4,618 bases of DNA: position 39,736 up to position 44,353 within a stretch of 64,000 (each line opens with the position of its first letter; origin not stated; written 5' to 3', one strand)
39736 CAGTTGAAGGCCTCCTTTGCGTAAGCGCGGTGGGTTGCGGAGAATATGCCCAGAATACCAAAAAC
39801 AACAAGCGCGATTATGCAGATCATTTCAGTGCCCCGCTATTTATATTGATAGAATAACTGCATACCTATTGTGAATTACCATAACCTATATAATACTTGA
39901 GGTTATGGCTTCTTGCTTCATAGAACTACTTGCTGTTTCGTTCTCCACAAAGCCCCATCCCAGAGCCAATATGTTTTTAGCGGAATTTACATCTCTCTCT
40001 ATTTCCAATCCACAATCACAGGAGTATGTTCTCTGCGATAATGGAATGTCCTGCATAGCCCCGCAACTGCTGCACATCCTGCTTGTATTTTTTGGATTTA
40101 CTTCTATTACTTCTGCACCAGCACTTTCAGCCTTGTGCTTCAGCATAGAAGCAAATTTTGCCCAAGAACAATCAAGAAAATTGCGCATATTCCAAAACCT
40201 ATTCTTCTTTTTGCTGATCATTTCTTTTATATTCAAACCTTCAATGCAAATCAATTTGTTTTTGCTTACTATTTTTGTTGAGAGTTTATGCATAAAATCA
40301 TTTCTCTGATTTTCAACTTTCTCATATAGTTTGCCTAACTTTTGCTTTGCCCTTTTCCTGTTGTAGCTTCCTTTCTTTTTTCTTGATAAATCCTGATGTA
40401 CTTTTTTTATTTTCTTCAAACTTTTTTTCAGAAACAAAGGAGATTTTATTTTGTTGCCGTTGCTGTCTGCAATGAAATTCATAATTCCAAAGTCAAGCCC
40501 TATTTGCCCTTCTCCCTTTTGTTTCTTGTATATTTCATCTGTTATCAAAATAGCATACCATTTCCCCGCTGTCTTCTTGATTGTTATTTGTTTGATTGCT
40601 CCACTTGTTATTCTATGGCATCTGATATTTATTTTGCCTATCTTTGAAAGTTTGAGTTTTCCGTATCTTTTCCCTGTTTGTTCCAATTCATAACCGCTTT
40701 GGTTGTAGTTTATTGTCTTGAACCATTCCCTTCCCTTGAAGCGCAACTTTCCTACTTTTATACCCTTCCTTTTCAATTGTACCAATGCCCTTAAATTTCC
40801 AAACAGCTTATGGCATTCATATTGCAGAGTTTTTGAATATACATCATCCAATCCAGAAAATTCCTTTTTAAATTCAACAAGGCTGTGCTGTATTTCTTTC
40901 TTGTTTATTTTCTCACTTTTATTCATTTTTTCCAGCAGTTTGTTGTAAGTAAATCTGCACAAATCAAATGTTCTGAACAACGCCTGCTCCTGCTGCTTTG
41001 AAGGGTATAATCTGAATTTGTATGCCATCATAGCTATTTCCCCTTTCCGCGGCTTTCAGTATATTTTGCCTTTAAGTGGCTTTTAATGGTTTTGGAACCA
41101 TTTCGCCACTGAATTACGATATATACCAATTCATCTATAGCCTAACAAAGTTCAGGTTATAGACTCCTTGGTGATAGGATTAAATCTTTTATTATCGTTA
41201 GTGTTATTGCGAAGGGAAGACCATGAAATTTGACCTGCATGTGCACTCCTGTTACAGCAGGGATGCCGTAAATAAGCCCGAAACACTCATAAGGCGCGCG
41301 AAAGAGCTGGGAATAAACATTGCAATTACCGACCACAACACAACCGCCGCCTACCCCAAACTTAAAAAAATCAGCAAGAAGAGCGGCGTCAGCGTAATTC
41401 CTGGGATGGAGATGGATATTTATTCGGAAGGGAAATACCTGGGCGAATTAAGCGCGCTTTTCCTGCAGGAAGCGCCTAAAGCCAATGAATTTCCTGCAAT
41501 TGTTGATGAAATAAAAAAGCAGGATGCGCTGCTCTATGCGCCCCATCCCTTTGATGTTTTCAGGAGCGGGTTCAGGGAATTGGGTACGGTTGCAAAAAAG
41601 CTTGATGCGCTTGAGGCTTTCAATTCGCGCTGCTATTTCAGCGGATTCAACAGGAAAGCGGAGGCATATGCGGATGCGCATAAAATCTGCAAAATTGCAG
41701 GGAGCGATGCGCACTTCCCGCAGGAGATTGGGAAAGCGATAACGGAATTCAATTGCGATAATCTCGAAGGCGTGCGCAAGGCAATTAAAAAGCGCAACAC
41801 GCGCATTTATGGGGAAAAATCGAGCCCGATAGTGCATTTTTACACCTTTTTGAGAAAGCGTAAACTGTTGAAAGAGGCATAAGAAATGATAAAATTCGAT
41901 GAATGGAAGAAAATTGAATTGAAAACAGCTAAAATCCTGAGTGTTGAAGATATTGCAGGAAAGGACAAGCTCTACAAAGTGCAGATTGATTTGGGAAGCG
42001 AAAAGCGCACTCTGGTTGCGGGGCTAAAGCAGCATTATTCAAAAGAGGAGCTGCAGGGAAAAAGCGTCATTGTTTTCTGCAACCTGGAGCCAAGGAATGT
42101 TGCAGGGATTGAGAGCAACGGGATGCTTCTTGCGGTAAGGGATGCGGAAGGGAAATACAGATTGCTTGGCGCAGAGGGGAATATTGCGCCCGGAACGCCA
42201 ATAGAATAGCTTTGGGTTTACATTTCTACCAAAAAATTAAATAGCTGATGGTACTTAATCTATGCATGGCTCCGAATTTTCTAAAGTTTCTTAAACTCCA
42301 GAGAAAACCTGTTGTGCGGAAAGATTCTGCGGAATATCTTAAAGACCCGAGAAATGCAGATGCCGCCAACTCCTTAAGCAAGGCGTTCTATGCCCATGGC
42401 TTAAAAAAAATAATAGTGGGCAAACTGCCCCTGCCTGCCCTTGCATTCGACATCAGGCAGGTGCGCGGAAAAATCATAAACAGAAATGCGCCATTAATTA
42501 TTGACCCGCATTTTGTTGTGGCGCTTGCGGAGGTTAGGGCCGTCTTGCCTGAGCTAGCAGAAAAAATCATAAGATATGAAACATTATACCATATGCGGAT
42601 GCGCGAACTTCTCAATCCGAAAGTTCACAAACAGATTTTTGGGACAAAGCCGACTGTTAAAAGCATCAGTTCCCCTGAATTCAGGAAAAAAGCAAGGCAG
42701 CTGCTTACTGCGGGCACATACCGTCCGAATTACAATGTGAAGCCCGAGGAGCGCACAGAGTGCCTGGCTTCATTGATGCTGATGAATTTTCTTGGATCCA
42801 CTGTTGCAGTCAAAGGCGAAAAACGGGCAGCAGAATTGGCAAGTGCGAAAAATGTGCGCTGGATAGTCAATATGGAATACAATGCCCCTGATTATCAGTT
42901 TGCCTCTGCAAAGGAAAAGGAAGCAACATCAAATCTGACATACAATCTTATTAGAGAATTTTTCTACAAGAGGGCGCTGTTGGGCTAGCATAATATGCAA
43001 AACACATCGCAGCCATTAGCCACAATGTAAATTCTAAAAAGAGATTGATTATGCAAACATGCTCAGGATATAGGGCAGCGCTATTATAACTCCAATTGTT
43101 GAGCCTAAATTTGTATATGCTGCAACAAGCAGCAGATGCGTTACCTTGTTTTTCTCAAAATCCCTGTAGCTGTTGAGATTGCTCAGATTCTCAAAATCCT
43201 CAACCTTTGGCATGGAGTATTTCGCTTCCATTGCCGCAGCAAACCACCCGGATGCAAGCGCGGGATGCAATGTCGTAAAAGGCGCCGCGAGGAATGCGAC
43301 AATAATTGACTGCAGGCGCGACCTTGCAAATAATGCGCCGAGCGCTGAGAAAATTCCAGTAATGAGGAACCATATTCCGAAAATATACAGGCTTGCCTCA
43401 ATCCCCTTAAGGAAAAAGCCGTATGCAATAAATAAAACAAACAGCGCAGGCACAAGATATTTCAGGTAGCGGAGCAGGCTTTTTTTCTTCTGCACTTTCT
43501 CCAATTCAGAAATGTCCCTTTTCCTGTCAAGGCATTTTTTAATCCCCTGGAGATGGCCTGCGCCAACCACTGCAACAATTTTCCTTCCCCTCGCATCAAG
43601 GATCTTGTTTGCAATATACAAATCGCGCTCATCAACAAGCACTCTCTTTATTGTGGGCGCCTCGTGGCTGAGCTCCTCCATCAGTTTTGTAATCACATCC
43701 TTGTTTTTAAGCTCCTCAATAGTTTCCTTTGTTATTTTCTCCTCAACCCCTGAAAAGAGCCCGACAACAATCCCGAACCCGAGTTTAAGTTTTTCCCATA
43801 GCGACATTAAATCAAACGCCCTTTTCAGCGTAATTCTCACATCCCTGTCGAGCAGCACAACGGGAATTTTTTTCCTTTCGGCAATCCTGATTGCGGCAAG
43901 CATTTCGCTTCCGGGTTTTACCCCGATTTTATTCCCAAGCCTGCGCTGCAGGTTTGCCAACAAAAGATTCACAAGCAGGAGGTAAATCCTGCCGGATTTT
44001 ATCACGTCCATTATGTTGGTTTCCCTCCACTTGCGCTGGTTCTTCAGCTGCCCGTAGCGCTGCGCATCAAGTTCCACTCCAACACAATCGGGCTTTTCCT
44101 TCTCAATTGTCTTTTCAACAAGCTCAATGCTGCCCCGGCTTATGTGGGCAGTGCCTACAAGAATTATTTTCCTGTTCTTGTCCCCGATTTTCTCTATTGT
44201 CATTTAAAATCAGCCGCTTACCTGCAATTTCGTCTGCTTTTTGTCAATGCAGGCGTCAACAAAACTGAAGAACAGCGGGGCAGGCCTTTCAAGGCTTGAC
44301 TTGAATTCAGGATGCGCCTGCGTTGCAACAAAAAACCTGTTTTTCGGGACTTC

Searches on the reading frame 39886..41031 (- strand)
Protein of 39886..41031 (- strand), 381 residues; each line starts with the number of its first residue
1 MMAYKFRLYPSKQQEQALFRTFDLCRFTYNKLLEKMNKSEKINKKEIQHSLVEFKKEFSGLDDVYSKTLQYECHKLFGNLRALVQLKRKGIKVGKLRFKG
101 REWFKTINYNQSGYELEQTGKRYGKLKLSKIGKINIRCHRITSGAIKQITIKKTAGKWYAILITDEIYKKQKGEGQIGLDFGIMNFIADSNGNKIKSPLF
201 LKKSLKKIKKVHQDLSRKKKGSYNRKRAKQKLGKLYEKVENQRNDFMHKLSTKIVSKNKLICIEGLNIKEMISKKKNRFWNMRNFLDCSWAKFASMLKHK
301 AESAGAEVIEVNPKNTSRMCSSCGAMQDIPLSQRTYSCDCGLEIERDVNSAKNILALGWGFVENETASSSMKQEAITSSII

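Call 45: search_protein_families(library=pfam, proteins=[window:39886-41031:-], max_evalue=0.001)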
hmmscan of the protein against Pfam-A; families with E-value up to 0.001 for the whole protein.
window:39886-41031:- (381 aa): 3 families
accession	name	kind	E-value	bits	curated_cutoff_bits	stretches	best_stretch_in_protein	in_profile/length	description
PF01385.25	OrfB_IS605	-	2.1e-25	89.7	30.5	1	167-272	9-117/120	Probable transposase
PF07282.18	Cas12f1-like_TNB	-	7.6e-22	77.7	26.3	1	290-354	1-60/60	Cas12f1-like, TNB domain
PF12323.14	HTH_OrfB_IS605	-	6.3e-13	48.4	21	1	3-39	5-41/47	Helix-turn-helix domain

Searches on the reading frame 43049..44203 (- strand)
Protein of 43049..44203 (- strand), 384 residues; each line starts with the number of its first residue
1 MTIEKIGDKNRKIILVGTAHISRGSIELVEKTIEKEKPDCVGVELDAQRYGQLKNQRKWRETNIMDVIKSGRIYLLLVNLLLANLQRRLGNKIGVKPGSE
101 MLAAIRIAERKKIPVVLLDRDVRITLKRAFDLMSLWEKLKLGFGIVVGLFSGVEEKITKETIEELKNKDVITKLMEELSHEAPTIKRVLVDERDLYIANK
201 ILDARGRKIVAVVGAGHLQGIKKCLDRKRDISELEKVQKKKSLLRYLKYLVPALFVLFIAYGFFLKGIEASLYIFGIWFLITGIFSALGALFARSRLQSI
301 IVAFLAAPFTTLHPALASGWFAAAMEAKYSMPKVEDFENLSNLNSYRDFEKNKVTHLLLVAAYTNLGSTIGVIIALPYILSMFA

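Call 72: search_protein_families(library=pfam, proteins=[window:43049-44203:-], max_evalue=0.001)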
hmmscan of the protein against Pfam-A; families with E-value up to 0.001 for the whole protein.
window:43049-44203:- (384 aa): 1 family
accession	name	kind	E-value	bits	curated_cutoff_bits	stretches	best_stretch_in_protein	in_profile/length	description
PF01963.22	TraB_PrgY_gumN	-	1.8e-37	130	26.8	1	5-228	4-254/263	TraB/PrgY/gumN family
